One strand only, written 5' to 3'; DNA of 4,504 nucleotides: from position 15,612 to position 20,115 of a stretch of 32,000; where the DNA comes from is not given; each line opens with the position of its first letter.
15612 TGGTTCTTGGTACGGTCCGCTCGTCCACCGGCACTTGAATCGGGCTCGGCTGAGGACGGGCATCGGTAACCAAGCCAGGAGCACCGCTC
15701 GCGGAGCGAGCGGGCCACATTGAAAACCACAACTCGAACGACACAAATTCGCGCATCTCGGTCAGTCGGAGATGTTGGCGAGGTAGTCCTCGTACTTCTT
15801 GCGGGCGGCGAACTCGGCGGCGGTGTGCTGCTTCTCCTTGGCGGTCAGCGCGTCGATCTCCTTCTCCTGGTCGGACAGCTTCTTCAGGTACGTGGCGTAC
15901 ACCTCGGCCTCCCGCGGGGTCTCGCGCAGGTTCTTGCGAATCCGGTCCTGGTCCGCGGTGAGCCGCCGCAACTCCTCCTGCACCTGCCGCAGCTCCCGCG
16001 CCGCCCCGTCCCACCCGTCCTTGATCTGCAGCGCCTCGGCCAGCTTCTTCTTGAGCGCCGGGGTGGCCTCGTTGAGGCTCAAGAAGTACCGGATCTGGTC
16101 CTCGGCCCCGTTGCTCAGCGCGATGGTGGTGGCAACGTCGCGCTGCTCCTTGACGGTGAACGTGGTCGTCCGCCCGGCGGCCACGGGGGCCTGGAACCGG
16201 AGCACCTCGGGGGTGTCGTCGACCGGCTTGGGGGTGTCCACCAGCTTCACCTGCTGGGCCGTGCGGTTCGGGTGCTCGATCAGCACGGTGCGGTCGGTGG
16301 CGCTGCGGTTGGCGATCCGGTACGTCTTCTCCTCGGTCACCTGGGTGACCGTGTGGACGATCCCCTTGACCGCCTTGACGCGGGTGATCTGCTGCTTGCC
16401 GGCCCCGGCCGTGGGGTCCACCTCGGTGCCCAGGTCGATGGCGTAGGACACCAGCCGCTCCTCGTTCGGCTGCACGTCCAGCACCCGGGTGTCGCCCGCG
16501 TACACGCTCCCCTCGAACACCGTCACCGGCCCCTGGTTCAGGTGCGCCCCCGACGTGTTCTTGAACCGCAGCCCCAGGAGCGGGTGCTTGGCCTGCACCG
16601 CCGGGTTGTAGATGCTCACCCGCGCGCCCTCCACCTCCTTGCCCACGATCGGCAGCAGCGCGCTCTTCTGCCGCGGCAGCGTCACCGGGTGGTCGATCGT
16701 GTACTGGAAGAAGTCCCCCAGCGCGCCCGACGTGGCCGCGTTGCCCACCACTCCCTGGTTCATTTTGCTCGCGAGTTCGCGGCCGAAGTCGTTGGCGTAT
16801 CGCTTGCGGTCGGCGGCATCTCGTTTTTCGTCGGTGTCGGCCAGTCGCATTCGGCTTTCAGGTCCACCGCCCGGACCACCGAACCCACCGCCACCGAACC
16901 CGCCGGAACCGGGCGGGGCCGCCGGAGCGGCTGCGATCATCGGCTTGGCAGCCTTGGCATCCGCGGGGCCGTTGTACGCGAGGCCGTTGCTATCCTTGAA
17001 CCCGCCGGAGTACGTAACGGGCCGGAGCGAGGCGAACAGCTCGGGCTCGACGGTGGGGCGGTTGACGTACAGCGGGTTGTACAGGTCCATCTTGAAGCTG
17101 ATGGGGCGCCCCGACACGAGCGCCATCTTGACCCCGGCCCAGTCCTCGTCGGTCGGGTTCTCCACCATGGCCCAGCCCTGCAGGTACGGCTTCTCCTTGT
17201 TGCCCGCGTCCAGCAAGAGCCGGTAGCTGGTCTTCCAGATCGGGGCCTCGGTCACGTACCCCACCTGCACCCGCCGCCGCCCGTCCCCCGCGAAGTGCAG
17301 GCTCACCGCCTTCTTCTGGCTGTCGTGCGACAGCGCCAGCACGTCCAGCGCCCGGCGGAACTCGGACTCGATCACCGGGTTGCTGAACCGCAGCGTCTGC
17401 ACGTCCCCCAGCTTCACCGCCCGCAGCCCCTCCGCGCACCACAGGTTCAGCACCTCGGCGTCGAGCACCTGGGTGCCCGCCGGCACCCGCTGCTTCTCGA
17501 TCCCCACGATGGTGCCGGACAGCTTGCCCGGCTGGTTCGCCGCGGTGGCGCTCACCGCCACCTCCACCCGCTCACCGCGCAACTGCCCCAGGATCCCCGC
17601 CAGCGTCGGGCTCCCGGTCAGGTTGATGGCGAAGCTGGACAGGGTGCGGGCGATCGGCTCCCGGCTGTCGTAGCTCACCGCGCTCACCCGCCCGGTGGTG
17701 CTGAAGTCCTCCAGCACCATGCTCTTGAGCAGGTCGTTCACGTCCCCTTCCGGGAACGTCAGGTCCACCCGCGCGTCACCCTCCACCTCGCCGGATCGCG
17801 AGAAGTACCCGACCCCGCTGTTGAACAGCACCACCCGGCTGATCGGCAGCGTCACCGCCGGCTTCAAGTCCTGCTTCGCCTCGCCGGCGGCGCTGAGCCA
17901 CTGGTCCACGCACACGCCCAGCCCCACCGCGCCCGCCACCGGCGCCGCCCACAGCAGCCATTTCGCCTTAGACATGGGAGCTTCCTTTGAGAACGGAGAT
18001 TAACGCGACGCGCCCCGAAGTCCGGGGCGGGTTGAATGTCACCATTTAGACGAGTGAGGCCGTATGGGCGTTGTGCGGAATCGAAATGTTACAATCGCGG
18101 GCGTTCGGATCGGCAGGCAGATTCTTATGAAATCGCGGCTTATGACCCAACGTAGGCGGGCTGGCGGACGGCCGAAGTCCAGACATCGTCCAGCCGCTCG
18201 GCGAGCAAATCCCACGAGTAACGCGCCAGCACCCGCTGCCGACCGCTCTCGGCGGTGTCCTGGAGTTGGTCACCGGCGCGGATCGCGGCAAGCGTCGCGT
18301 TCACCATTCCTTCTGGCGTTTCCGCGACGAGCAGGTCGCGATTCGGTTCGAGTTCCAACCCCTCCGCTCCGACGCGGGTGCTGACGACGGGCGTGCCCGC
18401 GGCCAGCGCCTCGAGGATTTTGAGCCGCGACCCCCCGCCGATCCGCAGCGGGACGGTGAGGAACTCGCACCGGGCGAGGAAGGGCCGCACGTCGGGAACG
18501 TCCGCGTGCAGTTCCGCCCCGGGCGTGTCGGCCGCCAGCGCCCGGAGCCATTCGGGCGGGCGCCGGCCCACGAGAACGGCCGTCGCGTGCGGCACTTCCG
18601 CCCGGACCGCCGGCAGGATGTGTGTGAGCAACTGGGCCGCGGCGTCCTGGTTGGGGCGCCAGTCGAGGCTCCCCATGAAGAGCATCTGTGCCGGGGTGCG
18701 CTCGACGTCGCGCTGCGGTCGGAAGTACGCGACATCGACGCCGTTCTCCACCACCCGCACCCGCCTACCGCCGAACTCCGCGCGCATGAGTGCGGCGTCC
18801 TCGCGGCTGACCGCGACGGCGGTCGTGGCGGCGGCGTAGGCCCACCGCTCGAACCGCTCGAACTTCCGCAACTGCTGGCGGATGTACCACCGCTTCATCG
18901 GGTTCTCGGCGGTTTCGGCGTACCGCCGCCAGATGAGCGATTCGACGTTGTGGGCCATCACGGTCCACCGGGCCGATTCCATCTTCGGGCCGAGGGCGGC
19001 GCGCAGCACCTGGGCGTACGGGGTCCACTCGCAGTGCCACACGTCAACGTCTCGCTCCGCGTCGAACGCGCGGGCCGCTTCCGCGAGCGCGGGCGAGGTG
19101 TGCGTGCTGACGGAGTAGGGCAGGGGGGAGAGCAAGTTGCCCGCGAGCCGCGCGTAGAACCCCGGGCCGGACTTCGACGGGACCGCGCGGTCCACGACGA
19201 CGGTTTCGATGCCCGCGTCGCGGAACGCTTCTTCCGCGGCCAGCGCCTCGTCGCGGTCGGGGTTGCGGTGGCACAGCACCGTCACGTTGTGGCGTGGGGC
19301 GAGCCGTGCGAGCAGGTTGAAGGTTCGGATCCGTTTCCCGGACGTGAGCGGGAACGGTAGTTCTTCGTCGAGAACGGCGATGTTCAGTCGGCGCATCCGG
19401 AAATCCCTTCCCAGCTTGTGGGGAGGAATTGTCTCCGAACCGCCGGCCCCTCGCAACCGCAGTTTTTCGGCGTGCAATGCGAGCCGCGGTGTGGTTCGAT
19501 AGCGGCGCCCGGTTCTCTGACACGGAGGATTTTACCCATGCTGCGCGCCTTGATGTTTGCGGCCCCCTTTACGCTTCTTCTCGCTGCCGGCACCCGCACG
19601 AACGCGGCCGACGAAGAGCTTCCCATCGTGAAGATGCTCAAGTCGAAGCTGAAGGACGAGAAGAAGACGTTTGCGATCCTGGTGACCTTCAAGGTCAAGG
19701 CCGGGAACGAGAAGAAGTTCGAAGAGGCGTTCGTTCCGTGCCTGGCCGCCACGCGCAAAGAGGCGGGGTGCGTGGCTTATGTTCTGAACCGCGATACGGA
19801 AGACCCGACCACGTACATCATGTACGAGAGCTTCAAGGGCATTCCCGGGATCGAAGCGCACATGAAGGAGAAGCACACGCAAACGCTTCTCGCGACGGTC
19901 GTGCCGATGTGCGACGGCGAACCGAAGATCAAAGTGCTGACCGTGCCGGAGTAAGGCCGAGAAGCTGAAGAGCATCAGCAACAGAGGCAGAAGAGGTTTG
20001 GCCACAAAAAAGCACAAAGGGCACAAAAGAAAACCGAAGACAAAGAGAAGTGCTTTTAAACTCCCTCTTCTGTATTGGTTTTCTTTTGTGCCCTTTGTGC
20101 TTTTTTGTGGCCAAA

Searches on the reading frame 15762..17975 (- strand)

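Call 15: search_protein_families(library=pfam, proteins=[window:15762-17975:-], max_evalue=0.01)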
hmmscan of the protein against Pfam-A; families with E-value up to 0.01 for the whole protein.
window:15762-17975:- (737 aa): 2 families
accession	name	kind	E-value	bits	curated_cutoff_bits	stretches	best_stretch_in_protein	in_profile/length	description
PF13598.12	DUF4139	-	1.4e-09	38.4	31.8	1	236-609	1-198/205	Domain of unknown function (DUF4139)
PF25764.1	KIF21A_4th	-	0.0032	17.6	33.1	1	660-720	61-126/183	KIF21A-like domain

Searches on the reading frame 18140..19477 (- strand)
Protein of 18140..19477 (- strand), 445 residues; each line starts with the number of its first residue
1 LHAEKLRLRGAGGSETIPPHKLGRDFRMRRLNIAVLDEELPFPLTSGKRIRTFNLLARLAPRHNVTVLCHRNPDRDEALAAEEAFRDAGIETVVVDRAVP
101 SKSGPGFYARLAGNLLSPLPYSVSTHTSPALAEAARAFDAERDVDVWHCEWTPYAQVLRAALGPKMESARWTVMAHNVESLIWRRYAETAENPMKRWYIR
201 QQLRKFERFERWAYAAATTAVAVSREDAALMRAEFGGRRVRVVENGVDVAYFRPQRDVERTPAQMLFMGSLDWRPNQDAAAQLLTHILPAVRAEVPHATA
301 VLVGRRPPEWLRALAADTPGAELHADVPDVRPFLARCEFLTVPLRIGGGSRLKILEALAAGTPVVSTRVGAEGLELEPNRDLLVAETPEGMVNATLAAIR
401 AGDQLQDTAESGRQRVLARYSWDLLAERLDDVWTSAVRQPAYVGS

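Call 15: search_protein_families(library=pfam, proteins=[window:18140-19477:-], max_evalue=0.01)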
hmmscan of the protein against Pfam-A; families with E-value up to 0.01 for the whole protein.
window:18140-19477:- (445 aa): 5 families
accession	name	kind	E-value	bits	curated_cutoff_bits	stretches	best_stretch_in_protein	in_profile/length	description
PF13692.12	Glyco_trans_1_4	-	2e-20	74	27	1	265-398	4-139/142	Glycosyl transferases group 1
PF13439.12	Glyco_transf_4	-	3.4e-12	47.1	28.5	1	52-250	8-169/170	Glycosyltransferase Family 4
PF13579.12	Glyco_trans_4_4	-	1.1e-10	42.5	29.7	1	51-246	6-158/158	Glycosyl transferase 4-like domain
PF13524.12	Glyco_trans_1_2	-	2.2e-10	41.1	25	1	288-429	6-142/144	Glycosyl transferase-like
PF00534.26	Glycos_transf_1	-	0.00014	21.9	26.4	1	256-413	9-170/172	Glycosyl transferases group 1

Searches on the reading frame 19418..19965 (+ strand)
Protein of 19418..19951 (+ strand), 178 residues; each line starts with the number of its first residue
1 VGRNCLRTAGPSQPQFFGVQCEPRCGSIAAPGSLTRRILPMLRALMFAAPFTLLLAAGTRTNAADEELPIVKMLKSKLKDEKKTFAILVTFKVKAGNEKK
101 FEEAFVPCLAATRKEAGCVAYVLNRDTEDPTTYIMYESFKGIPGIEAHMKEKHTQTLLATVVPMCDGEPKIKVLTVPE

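Call 88: search_protein_families(library=pfam, proteins=[window:19418-19951:+, window:19429-19965:+], max_evalue=0.01)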
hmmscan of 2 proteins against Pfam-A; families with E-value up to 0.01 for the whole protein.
window:19418-19951:+ (178 aa): 2 families
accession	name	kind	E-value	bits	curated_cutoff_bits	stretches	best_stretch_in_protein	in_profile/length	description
PF03992.22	ABM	-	7.1e-13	49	23.1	1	85-156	2-74/78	Antibiotic biosynthesis monooxygenase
PF05977.19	MFS_3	-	0.01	14.8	27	0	71-134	411-473/524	Transmembrane secretion effector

window:19429-19965:+ (179 aa): 0 families
